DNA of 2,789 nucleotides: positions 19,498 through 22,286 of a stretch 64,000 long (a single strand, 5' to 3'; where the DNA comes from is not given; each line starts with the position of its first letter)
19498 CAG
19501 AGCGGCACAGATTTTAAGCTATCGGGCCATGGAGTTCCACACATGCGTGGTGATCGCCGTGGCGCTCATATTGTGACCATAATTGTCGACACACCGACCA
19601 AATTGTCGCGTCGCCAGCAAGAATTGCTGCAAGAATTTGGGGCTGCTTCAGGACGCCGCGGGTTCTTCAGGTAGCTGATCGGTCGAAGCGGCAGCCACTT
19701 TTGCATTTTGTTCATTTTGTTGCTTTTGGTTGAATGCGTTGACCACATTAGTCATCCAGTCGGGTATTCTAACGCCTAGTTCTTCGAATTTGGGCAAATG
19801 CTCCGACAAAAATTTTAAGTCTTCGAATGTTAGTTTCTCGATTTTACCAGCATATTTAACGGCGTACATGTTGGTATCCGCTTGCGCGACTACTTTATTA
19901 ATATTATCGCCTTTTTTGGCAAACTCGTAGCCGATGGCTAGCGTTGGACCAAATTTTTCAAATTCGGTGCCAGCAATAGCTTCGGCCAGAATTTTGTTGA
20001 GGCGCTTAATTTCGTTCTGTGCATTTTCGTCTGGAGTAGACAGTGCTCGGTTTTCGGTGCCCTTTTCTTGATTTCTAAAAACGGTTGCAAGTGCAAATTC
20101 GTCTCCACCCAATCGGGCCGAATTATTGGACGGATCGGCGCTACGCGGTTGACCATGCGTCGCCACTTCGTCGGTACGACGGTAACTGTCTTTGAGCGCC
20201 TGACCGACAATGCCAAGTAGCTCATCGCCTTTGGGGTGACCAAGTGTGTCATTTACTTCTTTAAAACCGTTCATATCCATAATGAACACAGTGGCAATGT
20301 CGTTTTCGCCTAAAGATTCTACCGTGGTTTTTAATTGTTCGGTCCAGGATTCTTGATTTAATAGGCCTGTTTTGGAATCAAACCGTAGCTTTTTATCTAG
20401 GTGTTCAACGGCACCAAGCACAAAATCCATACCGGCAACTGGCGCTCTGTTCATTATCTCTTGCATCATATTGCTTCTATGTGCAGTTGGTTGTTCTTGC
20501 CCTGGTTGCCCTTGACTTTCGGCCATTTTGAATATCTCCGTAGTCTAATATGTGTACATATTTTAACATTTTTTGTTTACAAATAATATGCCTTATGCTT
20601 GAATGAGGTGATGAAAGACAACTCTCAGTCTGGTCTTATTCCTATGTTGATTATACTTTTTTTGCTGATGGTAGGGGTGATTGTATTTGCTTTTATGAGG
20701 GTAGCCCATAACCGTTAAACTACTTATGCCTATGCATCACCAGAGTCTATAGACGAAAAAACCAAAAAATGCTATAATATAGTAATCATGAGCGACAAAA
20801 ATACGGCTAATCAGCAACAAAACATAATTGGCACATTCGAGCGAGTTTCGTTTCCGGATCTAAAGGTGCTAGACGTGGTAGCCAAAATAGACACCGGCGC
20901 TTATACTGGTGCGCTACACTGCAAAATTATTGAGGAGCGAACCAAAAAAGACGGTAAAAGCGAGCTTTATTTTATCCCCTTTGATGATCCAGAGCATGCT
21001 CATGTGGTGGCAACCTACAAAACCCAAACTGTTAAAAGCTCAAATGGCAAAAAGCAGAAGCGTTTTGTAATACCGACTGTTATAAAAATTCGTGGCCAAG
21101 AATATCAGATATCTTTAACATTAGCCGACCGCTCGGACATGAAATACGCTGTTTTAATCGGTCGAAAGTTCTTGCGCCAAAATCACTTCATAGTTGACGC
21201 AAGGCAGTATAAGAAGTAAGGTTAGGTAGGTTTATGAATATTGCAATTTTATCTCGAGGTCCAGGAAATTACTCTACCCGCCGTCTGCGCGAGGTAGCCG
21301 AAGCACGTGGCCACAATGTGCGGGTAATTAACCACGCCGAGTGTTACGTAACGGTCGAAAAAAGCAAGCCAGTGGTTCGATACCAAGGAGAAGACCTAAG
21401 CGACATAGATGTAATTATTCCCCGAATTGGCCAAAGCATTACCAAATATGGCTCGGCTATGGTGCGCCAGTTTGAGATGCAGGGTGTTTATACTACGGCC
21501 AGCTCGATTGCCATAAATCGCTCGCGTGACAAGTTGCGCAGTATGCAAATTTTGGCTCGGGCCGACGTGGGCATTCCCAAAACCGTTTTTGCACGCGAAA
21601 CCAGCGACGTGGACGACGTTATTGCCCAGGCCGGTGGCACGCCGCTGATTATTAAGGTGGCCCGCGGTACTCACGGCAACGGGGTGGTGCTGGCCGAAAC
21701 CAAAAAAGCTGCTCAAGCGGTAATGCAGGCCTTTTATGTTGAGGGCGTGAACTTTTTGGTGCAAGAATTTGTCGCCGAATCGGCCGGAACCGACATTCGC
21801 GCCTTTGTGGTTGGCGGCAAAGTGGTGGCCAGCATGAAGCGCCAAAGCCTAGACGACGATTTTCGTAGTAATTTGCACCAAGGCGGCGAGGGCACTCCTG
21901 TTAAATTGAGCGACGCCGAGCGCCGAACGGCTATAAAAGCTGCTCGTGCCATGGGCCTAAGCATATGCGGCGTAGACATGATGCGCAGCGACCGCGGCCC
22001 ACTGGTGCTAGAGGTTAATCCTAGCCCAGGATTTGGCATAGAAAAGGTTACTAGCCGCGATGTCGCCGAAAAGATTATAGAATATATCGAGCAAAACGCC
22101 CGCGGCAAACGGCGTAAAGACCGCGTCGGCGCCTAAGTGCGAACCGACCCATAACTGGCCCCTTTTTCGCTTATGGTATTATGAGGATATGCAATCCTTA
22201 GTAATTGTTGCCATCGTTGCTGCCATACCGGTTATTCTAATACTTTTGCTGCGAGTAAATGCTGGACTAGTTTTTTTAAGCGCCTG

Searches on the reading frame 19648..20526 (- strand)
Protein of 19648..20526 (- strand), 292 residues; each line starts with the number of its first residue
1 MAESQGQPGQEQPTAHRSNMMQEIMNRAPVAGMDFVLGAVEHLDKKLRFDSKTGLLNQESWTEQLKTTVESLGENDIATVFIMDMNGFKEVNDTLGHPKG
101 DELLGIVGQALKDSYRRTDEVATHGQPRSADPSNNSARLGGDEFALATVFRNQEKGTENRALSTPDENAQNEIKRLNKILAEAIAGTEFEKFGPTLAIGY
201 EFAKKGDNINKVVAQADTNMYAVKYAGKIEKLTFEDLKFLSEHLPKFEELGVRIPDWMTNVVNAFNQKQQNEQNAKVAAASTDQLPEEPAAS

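Call 51: search_protein_families(library=pfam, proteins=[window:19648-20526:-], max_evalue=0.001)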
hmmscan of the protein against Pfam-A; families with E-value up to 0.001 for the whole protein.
window:19648-20526:- (292 aa): 1 family
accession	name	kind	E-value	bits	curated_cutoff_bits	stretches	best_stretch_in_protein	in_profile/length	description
PF00990.26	GGDEF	-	3.9e-24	85.7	23.8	1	49-228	3-159/161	Diguanylate cyclase, GGDEF domain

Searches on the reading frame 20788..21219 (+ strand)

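Call 51: search_protein_families(library=pfam, proteins=[window:20788-21219:+], max_evalue=0.001)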
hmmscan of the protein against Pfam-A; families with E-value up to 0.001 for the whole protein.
window:20788-21219:+ (143 aa): 1 family
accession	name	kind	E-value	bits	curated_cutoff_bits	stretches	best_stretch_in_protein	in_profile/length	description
PF05618.17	Zn_protease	-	1.5e-17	64.2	27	1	13-138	1-129/138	Putative ATP-dependent zinc protease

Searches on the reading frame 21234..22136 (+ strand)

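Call 51: search_protein_families(library=pfam, proteins=[window:21234-22136:+], max_evalue=0.001)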
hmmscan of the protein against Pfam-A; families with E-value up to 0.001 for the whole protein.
window:21234-22136:+ (300 aa): 6 families
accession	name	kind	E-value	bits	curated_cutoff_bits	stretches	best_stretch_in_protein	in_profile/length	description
PF08443.16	RimK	-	1.3e-56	191.7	21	1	98-285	2-188/188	RimK-like ATP-grasp domain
PF18030.7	Rimk_N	-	2.3e-38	130.8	26.4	1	1-94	1-94/94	RimK PreATP-grasp domain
PF02955.21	GSH-S_ATP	-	3.4e-16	59.6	23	1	114-272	12-170/175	Prokaryotic glutathione synthetase, ATP-grasp domain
PF02655.19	ATP-grasp_3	-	7.3e-12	46.1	23.2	1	99-263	3-155/160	ATP-grasp domain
PF14397.11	ATPgrasp_ST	-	4.1e-08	33.2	31.4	0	98-218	20-171/278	Sugar-transfer associated ATP-grasp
PF14243.11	R2K_3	-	0.00082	20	26.3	0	132-263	44-150/169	ATP-grasp domain, R2K clade family 3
